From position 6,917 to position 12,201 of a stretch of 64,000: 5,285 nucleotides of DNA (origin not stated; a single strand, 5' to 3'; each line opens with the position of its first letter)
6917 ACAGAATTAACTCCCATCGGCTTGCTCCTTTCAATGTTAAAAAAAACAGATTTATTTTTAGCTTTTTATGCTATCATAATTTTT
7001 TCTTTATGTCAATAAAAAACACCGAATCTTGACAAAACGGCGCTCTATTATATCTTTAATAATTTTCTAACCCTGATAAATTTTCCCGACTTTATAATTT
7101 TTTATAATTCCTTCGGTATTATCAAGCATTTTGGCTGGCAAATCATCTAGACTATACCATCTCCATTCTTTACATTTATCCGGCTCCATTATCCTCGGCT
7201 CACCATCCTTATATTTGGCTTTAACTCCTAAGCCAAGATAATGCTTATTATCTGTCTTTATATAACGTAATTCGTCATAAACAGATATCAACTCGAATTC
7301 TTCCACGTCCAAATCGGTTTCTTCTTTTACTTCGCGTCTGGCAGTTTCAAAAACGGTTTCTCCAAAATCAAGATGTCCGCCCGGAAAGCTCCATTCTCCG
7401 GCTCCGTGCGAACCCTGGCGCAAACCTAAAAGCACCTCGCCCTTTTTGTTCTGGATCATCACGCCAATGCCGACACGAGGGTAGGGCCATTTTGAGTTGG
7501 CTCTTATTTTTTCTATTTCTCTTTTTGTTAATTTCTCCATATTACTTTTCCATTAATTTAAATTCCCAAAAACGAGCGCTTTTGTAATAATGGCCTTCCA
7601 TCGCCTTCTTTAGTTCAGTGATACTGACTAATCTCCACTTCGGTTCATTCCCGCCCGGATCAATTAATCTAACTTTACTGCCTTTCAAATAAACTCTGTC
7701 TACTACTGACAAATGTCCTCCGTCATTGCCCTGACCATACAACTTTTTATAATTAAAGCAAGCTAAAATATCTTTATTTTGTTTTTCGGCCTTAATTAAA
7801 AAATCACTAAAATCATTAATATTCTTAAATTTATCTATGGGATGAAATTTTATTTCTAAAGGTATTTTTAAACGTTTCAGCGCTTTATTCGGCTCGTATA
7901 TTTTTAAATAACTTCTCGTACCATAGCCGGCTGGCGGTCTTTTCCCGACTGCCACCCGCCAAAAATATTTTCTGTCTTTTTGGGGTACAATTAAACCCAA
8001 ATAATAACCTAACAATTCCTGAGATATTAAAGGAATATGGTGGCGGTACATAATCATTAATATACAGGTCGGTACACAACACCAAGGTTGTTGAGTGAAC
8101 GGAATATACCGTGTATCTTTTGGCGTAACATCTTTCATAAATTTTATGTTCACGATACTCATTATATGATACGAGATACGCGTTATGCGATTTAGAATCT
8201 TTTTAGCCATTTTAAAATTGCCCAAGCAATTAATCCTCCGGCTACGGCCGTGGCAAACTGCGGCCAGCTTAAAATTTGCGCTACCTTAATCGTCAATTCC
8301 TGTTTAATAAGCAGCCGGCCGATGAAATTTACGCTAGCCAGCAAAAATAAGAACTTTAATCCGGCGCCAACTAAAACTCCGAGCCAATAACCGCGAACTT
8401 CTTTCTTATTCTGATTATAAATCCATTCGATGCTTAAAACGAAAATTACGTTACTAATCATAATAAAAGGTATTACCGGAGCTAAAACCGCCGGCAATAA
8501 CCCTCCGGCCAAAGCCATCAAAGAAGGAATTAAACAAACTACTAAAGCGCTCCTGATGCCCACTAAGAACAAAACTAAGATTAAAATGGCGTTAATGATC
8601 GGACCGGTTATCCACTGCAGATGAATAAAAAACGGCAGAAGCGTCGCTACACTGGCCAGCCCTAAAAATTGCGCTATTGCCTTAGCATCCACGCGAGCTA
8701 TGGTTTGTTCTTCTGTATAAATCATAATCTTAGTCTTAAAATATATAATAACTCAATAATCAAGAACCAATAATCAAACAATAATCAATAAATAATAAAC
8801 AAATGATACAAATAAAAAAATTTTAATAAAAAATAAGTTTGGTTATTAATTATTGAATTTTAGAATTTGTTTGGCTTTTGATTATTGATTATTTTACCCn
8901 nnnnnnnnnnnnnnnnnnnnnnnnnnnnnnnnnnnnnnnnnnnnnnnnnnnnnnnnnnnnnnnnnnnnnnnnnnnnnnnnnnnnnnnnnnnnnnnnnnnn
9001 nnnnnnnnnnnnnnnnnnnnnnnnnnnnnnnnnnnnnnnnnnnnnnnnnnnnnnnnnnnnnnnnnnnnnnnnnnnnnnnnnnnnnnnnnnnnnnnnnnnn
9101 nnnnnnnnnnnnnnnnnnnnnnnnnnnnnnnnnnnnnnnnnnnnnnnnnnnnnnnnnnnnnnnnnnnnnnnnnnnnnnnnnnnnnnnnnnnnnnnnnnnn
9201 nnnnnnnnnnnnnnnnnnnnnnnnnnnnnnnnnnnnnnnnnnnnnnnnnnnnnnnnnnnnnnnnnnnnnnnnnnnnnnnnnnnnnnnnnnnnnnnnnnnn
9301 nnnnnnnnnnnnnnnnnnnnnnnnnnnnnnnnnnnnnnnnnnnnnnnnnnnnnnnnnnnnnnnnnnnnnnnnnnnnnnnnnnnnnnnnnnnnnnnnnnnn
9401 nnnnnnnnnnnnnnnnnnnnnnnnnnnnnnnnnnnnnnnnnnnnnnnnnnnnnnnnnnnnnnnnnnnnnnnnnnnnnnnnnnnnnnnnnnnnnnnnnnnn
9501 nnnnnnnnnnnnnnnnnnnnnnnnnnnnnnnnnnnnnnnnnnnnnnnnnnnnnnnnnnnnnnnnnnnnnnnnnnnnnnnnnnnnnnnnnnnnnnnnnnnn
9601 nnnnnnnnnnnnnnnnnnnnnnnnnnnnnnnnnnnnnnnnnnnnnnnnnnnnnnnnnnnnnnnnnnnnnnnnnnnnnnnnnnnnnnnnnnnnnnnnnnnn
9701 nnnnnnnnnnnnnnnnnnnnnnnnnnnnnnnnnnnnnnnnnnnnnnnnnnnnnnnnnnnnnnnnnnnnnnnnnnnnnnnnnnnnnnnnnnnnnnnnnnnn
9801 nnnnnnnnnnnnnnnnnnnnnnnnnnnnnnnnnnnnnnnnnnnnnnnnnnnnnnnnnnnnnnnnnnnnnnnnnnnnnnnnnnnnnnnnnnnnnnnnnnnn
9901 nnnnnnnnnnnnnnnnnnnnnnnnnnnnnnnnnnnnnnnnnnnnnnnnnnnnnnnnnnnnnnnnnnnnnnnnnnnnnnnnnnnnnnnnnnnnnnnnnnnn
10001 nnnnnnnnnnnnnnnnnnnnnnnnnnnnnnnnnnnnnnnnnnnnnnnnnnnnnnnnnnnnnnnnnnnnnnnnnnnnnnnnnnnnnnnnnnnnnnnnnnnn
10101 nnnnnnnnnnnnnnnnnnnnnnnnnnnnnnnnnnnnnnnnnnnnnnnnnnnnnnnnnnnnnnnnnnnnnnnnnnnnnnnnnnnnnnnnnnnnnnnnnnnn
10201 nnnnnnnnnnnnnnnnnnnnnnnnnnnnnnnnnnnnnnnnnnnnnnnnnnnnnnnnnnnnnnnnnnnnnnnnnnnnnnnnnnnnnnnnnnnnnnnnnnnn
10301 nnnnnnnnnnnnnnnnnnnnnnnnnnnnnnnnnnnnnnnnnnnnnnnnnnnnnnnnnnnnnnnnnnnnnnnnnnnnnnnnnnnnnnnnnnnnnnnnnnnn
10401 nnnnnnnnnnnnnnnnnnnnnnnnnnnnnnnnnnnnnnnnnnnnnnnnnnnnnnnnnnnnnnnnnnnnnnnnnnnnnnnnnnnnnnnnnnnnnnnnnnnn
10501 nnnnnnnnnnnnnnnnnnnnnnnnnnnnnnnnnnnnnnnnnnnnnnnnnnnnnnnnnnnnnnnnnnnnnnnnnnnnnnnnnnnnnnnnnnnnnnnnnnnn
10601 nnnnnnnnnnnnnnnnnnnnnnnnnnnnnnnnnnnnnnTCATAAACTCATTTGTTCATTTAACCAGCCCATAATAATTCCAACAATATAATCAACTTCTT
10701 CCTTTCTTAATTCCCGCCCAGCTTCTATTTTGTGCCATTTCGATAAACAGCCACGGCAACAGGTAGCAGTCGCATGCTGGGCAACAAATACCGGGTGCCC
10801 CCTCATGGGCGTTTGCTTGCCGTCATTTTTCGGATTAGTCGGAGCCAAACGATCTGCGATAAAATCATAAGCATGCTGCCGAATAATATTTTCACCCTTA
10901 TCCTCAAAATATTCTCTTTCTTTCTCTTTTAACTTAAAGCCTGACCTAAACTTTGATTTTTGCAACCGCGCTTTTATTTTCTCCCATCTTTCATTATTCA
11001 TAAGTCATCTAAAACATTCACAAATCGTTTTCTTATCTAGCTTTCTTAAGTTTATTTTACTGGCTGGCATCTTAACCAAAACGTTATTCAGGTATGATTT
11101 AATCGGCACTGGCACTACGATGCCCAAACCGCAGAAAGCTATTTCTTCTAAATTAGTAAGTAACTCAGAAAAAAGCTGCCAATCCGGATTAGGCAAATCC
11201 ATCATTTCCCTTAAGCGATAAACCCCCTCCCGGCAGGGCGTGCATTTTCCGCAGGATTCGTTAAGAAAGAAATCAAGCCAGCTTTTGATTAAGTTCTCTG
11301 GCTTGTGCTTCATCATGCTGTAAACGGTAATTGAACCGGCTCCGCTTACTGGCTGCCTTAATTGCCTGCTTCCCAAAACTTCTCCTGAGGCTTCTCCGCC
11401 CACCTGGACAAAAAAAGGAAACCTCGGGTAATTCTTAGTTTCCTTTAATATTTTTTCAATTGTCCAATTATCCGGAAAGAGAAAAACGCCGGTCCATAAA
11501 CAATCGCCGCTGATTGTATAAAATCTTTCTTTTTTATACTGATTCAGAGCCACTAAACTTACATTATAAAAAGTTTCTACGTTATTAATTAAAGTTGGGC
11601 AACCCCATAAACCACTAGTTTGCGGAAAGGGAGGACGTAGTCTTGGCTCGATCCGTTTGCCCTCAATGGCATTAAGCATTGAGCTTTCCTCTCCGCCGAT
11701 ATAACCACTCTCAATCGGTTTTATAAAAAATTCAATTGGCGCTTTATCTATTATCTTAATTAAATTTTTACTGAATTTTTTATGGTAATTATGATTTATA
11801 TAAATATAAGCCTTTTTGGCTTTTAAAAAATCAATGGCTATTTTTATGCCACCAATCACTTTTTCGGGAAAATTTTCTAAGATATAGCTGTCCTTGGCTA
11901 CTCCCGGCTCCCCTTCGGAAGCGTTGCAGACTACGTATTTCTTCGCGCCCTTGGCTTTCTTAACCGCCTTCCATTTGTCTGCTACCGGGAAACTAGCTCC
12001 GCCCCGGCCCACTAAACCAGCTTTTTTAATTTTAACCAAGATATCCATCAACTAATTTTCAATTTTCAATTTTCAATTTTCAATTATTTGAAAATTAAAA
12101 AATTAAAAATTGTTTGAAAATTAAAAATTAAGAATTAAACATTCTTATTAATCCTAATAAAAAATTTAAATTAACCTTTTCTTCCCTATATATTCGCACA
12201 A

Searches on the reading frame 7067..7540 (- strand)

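Call 40: search_protein_families(library=pfam, proteins=[window:7067-7540:-], max_evalue=0.00001)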
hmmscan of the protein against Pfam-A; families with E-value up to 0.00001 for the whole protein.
window:7067-7540:- (157 aa): 1 family
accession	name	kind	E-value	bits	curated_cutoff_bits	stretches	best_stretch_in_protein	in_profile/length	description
PF00293.34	NUDIX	-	3.9e-24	85.6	21.1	1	21-140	2-125/134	NUDIX domain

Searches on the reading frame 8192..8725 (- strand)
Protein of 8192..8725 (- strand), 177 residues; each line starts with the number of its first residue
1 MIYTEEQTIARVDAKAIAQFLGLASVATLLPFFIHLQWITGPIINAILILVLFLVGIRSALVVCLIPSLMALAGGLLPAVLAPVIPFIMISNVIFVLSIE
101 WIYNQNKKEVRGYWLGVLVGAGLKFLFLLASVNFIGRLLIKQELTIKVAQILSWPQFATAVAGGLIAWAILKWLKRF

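Call 40: search_protein_families(library=pfam, proteins=[window:8192-8725:-], max_evalue=0.00001)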
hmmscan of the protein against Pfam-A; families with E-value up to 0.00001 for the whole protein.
window:8192-8725:- (177 aa): 1 family
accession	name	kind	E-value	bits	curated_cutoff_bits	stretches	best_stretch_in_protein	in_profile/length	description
PF12822.12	ECF_trnsprt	-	5.1e-08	33.5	30.7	1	23-173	9-158/169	ECF transporter, substrate-specific component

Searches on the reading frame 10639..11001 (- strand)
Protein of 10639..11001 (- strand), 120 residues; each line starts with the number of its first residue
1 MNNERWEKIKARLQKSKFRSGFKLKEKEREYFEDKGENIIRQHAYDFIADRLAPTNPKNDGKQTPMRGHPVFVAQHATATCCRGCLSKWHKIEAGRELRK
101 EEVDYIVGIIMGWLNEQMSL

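Call 41: search_protein_families(library=pfam, proteins=[window:10639-11001:-], max_evalue=0.00001)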
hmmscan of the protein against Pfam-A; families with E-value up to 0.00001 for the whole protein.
window:10639-11001:- (120 aa): 1 family
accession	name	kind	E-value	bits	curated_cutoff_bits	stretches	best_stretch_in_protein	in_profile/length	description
PF13811.11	DUF4186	-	1.4e-51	173.5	25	1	9-114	3-108/109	Domain of unknown function (DUF4186)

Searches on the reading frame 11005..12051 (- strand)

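Call 41: search_protein_families(library=pfam, proteins=[window:11005-12051:-], max_evalue=0.00001)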
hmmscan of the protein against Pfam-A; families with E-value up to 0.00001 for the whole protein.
window:11005-12051:- (348 aa): 2 families
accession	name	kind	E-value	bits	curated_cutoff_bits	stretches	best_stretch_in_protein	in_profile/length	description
PF01512.22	Complex1_51K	-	8.5e-39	133.3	31.2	1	8-165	1-149/150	Nuo51 FMN-binding domain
PF10589.14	NADH_4Fe-4S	-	1e-13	51.4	23.5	1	254-323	2-77/85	NADH-ubiquinone oxidoreductase-F iron-sulfur binding region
